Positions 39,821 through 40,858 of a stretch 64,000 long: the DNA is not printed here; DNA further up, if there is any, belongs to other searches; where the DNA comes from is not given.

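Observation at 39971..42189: Membrane module: small TM protein + SPFH/flotillin-like protein + M50 (site-2-type) protease, separated by a perfect 11-bp hairpin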

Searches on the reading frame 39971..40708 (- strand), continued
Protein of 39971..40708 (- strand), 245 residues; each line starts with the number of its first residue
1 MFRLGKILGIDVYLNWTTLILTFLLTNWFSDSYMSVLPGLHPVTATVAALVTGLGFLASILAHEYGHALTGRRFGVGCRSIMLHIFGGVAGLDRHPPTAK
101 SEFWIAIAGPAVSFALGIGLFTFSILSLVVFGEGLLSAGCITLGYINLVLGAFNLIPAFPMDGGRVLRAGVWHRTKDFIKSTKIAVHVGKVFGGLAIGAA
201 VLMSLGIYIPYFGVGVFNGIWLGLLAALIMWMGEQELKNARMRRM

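Call 16: find_encoding_contigs(protein=P0006, flank=5000, max_places=2)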
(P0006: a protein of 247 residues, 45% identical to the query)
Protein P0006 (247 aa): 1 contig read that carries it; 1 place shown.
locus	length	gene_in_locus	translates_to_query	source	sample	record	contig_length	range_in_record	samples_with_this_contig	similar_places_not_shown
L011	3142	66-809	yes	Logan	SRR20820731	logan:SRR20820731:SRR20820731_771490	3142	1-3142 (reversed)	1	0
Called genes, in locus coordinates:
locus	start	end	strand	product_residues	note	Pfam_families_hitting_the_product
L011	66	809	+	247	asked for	PF02163:Peptidase_M50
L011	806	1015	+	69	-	-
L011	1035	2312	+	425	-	PF01145:Band_7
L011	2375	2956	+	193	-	-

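Call 20: find_related_loci(query=window:39971-40708:-, collection=viral_contigs, flank=5000)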
Query window:39971-40708:- (245 aa) in viral_contigs; peptide patterns used: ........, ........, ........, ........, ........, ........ (x = any residue, [..] = any of these).
28 stretches matched a pattern; 1 encode a relative of the query (tblastn E <= 1e-3); 1 distinct loci.
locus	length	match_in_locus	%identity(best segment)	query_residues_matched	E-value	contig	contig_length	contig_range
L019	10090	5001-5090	53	58-87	2e-5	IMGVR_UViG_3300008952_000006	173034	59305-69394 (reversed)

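Call 26: search_solved_structures(query=window:39971-40708:-, max_evalue=0.01, show_alignments=2)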
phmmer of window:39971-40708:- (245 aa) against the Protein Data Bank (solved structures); distinct sequences matched with E-value up to 0.01: 3.
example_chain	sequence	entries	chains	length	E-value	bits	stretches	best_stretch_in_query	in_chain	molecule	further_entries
3b4r_A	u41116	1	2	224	5.9e-25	91.4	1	33-210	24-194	Putative zinc metalloprotease MJ0392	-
8vjl_A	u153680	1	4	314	3.8e-06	29.7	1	43-217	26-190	Stage IV sporulation protein FB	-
8vjm_A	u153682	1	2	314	9.7e-06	28.4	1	43-217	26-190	Stage IV sporulation protein FB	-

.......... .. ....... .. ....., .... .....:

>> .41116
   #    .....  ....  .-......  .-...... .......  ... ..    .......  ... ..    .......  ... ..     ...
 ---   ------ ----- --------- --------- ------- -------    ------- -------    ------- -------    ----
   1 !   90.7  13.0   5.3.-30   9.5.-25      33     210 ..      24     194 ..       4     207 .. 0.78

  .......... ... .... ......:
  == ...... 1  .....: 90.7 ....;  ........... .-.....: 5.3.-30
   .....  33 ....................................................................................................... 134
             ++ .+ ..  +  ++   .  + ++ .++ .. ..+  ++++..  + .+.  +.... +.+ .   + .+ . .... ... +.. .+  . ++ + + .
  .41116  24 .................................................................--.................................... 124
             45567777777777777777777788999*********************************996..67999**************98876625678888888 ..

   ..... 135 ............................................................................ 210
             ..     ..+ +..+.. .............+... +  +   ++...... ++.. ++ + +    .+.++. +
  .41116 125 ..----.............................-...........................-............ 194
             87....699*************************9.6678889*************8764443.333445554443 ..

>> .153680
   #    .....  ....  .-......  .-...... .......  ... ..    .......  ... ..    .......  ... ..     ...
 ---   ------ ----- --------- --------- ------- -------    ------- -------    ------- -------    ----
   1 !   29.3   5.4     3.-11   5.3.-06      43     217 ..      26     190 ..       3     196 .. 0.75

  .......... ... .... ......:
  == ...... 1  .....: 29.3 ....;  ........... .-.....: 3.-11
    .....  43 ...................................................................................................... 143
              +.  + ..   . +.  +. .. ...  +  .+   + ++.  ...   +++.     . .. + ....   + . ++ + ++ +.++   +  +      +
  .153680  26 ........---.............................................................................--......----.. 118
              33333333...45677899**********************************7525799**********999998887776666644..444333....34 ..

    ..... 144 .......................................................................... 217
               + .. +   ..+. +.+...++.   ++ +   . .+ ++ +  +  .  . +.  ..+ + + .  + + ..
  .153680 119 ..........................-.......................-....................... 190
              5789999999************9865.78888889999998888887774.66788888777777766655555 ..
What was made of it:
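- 39971..40708 (-): 245-aa minimal M50 site-2-type intramembrane zinc metalloprotease: six-helix core only, no PDZ or CBS domain. PDB by sequence: mjS2P 3b4r E 5.9e-25, SpoIVFB E 3.8e-6 (call 26).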

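Call 28: search_protein_families(library=ncbifam, proteins=[window:39971-40708:-], max_evalue=0.01)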
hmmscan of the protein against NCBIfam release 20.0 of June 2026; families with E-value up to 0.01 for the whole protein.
window:39971-40708:- (245 aa): 2 families
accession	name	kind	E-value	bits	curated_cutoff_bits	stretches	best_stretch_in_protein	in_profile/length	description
NF041824.1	daptide_HExxH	equivalog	0.0037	16.4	300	0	103-163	220-276/379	daptide biosynthesis intramembrane metalloprotease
TIGR00054.1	TIGR00054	equivalog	0.0093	14.9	147.55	0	45-80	5-37/421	RIP metalloprotease RseP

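Call 29: search_protein_families(library=padloc, proteins=[window:39971-40708:-], max_evalue=0.01)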
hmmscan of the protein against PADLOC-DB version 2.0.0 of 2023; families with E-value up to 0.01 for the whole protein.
window:39971-40708:- (245 aa): 0 families

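Call 35: get_annotated_region(hit=H33, flank=6000)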
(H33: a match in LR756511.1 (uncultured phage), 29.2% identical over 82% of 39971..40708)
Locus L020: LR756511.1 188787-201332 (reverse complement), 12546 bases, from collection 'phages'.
description: uncultured phage genome assembly, chromosome: 1.
organism: uncultured phage (NCBI taxid 278008)
taxonomy: Viruses; environmental samples
host: -; source: metagenomic; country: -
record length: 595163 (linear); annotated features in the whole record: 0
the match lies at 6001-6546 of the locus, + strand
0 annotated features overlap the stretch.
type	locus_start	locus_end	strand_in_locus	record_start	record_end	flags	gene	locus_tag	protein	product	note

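Call 36: get_annotated_region(hit=H31, flank=6000)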
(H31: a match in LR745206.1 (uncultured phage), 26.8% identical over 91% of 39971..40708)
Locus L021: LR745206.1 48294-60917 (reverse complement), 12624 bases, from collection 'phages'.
description: uncultured phage genome assembly, chromosome: 1.
organism: uncultured phage (NCBI taxid 278008)
taxonomy: Viruses; environmental samples
host: -; source: metagenomic; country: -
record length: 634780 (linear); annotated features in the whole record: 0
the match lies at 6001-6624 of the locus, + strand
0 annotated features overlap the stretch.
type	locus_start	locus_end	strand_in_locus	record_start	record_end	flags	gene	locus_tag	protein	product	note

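Call 37: get_annotated_region(hit=H32, flank=6000)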
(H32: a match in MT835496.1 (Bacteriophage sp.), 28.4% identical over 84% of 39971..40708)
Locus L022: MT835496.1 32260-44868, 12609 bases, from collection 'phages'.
description: UNVERIFIED: Bacteriophage sp. clone scaffold_40 genomic sequence.
organism: Bacteriophage sp. (NCBI taxid 38018)
taxonomy: Viruses
host: -; source: human fecal samples; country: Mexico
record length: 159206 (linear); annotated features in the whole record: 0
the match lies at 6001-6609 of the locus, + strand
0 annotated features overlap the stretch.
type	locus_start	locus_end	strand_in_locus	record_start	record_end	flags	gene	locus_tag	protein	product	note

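Call 50: find_related_loci(query=A3, collection=metagenome_contigs, flank=5000)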
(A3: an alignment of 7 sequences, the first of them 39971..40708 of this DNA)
Query A3 (245 aa) in metagenome_contigs; peptide patterns used: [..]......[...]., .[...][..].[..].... (x = any residue, [..] = any of these).
600 stretches matched a pattern (row limit reached: there are more); 572 encode a relative of the query (tblastn E <= 1e-3); the best 80 are kept; 80 distinct loci.
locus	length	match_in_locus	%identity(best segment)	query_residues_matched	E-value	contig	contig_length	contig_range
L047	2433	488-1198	39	2-225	9e-46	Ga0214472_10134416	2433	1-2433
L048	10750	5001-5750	35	2-239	2e-41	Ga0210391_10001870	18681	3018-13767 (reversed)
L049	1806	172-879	38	2-225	6e-39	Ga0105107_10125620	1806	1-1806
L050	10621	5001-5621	39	2-207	4e-37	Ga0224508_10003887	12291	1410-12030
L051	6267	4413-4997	40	3-197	2e-36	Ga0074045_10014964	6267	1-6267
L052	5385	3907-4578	37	2-243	2e-36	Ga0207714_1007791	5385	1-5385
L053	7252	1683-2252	38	33-229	2e-36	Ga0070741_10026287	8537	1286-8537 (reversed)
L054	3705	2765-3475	36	3-244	2e-36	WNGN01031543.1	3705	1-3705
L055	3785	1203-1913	36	3-244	6e-36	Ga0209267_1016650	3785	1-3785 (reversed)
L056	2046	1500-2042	43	3-182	3e-36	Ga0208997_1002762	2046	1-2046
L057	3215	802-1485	34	4-241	7e-36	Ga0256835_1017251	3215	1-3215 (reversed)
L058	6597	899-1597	34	3-243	1e-35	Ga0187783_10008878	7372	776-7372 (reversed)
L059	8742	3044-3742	34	1-241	7e-36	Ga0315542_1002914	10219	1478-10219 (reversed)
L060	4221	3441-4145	34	3-243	5e-36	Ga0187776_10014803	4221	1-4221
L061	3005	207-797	41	6-201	9e-36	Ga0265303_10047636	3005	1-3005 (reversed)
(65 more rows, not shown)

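Call 51: find_related_loci(query=A3, collection=viral_contigs, flank=5000)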
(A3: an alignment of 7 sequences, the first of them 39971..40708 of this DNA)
Query A3 (245 aa) in viral_contigs; peptide patterns used: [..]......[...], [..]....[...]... (x = any residue, [..] = any of these).
74 stretches matched a pattern; 1 encode a relative of the query (tblastn E <= 1e-3); 1 distinct loci.
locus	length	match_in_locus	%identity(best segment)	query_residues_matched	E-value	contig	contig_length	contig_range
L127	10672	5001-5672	33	4-239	7e-26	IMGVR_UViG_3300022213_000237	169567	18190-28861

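Call 61: find_homologous_proteins(query=L011:1035-2312:+, max_evalue=1e-30)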
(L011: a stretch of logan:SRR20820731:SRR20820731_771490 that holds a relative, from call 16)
Query L011:1035-2312:+ (425 aa): 191 proteins with E <= 1e-30 among 8000 candidates; the best 120 are listed.
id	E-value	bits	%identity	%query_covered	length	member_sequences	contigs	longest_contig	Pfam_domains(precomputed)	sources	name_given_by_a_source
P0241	2.1e-272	921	100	100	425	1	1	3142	PF01145.32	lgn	-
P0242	6.4e-177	607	71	92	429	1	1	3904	-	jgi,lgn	-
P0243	7.2e-175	600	68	97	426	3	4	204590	-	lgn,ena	-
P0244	4.5e-174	597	68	99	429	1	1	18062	PF01145.32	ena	-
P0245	1.6e-172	592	68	98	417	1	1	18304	PF01145.32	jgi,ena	-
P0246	5.5e-171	587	69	92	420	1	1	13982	PF01145.32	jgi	jgi:regulator of protease activity HflC (stomatin/prohibitin superfamily)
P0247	4.1e-170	584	66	98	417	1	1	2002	PF01145.32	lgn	-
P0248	1.7e-166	572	66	98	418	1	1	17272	PF01145.32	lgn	-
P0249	7.0e-166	570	66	99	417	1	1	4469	PF01145.32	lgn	-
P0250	4.5e-165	568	66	93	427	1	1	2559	PF01145.32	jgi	jgi:regulator of protease activity HflC (stomatin/prohibitin superfamily)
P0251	1.7e-164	566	66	98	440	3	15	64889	PF01145.32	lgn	-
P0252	1.1e-163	563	66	97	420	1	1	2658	PF01145.32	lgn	-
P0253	1.3e-163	563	66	94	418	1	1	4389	PF01145.32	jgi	-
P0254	6.0e-163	561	65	98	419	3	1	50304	PF01145.32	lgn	-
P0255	1.8e-162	559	67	96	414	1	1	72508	PF01145.32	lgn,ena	-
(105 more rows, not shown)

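Call 62: find_encoding_contigs(protein=P0243, flank=5000, max_places=3)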
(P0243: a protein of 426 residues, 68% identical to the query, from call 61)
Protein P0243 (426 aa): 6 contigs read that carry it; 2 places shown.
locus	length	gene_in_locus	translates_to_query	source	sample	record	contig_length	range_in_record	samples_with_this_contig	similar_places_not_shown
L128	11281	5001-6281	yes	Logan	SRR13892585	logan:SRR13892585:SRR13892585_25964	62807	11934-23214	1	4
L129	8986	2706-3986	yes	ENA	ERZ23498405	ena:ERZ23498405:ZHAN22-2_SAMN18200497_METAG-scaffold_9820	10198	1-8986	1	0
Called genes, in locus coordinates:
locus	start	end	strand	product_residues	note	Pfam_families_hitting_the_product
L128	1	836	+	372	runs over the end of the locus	PF21189:PHA02142, PF09414:RNA_ligase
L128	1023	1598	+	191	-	-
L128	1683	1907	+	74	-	-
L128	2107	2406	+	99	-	-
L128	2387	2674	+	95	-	-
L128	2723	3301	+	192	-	PF13392:HNH_3 (weak)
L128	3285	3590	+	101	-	-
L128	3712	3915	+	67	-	-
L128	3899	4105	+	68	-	-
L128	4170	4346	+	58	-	-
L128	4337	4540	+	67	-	-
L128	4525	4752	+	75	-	-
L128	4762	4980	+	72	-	-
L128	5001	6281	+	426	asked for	-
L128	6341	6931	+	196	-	-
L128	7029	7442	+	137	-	-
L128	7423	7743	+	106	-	-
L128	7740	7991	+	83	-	-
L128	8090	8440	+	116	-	PF00542:Ribosomal_L12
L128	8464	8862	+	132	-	PF18909:dGTP_diPhyd_N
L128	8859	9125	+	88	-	-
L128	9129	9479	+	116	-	PF14359:DUF4406, PF24963:DUF7768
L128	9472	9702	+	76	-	-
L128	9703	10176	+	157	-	-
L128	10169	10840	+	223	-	-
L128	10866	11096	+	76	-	-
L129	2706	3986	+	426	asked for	-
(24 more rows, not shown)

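Call 63: find_encoding_contigs(protein=P0244, flank=5000, max_places=2)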
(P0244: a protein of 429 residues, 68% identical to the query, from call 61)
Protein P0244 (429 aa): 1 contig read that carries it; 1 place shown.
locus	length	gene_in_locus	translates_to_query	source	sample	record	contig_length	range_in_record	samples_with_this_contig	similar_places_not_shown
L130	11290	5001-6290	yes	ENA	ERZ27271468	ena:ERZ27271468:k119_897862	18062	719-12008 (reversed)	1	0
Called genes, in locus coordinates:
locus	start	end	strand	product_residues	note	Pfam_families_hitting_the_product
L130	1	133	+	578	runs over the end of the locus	-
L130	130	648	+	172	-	PF22785:Tc-R-P (weak), PF00102:Y_phosphatase (weak), PF22784:PTP-SAK (weak)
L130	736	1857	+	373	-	PF00004:AAA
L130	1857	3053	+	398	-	PF21189:PHA02142, PF09414:RNA_ligase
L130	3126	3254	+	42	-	-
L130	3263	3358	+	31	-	-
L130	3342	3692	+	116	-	-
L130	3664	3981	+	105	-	PF18902:DUF5658 (faint)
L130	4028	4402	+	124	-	-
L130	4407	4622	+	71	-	-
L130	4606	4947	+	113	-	-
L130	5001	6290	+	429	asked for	PF01145:Band_7 (weak)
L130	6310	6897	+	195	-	-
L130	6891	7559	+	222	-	-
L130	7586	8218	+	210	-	-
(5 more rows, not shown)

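Call 64: find_encoding_contigs(protein=P0251, flank=5000, max_places=2)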
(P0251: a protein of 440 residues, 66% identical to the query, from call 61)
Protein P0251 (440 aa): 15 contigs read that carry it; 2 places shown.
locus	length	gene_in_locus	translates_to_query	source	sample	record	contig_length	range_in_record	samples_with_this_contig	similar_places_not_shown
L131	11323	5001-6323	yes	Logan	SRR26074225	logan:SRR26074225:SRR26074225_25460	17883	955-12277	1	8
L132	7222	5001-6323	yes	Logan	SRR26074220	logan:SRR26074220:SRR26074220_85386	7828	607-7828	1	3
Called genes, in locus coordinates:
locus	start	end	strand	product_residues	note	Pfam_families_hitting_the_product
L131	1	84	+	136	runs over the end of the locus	-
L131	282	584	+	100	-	-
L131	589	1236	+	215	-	-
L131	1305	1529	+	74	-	-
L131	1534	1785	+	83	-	-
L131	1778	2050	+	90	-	-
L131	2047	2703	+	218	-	-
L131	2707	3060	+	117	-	-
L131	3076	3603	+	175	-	-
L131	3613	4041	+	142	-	-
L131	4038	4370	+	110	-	-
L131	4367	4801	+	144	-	-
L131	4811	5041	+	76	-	-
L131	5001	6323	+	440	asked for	PF01145:Band_7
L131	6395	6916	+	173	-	-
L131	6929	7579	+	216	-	PF00574:CLP_protease, PF25145:NfeD1b_N (weak)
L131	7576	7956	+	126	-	-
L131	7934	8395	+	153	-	-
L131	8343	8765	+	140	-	-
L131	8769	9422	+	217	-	-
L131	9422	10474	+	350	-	PF01368:DHH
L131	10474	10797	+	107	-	PF01844:HNH (weak)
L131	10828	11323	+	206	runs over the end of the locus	-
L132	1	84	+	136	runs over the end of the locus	-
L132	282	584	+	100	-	-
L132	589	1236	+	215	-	-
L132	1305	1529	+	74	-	-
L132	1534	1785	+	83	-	-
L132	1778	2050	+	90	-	-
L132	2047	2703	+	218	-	-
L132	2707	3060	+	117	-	-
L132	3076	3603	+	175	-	-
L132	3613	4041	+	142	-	-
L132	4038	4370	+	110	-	-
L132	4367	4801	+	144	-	-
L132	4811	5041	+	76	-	-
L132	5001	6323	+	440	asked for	PF01145:Band_7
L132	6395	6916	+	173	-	-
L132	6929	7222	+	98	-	?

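Call 65: search_protein_families(library=pfam, proteins=[L131:6929-7579:+, L131:6395-6916:+, L131:4811-5041:+, L011:2375-2956:+, L128:6341-6931:+, L128:4762-4980:+, L008:3545-4021:+], max_evalue=0.01)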
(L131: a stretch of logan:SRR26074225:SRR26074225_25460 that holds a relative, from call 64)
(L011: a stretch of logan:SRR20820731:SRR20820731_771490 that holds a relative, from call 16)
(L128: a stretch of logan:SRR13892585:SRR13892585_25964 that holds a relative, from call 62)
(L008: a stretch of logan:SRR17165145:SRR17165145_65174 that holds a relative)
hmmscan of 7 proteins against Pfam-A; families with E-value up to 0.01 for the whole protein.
L131:6929-7579:+ (216 aa): 2 families
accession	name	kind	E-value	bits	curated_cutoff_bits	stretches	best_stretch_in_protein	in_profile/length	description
PF00574.28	CLP_protease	-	4.1e-25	89.1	20.2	1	37-201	18-179/182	Clp protease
PF25145.1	NfeD1b_N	-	1.4e-07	31.7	40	1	38-126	5-91/189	NfeD1b, N-terminal domain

L131:6395-6916:+ (173 aa): 0 families

L131:4811-5041:+ (76 aa): 1 family
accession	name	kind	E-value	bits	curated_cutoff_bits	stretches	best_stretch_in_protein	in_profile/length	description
PF01275.24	Myelin_PLP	-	0.005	17.1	23.8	1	2-69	124-191/231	Myelin proteolipid protein (PLP or lipophilin)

L011:2375-2956:+ (193 aa): 0 families

L128:6341-6931:+ (196 aa): 0 families

L128:4762-4980:+ (72 aa): 0 families

L008:3545-4021:+ (158 aa): 1 family
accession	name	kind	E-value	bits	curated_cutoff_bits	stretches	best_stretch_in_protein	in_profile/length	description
PF07963.17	N_methyl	-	4.6e-10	39.1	21.2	1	1-25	2-26/27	Prokaryotic N-terminal methylation motif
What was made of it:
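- Tried and rejected: One has a ClpP-family gene two genes downstream, which is suggestive but unproven (calls 62-65).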

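Call 74: predict_structure(alignment_id=A6)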
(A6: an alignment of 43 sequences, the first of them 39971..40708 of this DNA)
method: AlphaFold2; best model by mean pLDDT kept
length: 245 residues; sequences in the alignment: 43
mean_pLDDT: 94.6   pTM: 0.87
mean pLDDT of the five models: 94.6, 93.6, 93.5, 93.4, 93.2
residues with pLDDT >= 90: 225; 70-90: 20; 50-70: 0; < 50: 0
segments of 3 or more residues with pLDDT < 50: none
pLDDT, mean of each block of 10 residues (from residue 1): 92 93 93 94 96 96 96 94 89 92 98 98 97 95 96 94 97 97 97 96 95 90 94 94 87
secondary structure, 60 per line:
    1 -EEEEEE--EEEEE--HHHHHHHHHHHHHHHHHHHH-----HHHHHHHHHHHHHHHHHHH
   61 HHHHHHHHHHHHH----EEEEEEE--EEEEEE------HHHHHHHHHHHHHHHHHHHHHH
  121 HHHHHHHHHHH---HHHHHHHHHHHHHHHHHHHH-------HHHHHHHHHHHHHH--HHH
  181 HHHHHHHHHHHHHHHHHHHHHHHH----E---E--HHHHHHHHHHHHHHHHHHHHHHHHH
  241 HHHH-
elements in order: E2-7 E10-14 H17-36 H42-73 E78-84 E87-92 H99-131 H135-154 H162-175 H178-204 H216-244
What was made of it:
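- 39971..40708 (-): AF2 pLDDT 94.6 (call 74).
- Closest known: mjS2P. Same: The catalytic motifs and membrane-reentrant beta hairpins are the same (call 74).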
